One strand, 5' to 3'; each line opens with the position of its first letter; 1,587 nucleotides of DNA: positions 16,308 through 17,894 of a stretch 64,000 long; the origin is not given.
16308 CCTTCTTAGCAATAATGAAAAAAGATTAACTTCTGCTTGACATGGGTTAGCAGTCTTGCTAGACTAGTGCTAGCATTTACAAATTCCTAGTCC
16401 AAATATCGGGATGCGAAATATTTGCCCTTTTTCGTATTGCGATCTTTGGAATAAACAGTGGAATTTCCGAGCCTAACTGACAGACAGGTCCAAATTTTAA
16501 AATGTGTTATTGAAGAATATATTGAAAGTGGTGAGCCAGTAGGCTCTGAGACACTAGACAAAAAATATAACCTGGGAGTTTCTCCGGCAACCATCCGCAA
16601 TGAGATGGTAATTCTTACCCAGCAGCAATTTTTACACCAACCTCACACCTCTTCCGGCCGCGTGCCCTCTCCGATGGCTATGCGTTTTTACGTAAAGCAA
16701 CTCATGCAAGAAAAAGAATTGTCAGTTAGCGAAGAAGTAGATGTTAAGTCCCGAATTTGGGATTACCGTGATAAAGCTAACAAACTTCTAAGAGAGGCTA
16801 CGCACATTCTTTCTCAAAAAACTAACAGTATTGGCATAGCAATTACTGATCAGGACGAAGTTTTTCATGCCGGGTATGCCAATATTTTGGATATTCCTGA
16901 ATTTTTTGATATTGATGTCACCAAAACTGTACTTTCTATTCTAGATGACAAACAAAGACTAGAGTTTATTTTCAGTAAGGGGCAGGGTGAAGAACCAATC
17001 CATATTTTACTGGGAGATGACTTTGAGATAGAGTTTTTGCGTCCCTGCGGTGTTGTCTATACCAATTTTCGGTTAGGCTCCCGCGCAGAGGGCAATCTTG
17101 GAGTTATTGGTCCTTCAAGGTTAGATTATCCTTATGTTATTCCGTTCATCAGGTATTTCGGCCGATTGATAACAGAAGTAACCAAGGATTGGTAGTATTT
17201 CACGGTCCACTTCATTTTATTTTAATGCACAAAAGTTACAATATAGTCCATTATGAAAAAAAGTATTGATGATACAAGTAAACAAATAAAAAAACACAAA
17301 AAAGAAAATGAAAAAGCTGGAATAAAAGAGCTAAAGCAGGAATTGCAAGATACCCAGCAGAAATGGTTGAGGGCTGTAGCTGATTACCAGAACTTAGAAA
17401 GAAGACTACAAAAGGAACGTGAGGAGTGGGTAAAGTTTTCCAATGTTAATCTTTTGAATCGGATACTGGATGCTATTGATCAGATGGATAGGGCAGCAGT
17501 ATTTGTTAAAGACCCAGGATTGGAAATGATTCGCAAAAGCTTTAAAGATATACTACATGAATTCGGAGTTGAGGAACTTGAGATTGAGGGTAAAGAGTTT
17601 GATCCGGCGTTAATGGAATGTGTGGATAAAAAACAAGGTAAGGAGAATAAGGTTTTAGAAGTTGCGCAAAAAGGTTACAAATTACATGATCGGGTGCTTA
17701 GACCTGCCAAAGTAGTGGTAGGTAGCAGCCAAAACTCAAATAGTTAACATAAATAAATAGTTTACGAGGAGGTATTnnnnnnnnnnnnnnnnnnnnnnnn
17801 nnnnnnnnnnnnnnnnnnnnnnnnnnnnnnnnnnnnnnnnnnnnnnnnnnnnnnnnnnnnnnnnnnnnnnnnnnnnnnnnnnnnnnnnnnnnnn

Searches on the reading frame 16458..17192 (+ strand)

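Call 61: search_protein_families(library=pfam, proteins=[window:16458-17192:+], max_evalue=0.00001)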
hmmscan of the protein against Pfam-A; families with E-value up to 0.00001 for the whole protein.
window:16458-17192:+ (245 aa): 1 family
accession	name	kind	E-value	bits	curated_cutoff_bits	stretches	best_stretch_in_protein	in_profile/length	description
PF01628.27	HrcA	-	4.5e-20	73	22.2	1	107-228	98-215/215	HrcA protein C terminal domain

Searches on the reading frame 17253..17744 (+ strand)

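Call 61: search_protein_families(library=pfam, proteins=[window:17253-17744:+], max_evalue=0.00001)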
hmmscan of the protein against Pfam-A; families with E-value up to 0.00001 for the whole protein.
window:17253-17744:+ (164 aa): 1 family
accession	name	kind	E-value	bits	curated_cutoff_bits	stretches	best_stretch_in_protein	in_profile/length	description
PF01025.24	GrpE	-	2.5e-38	131.8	25.8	1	9-157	5-164/165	GrpE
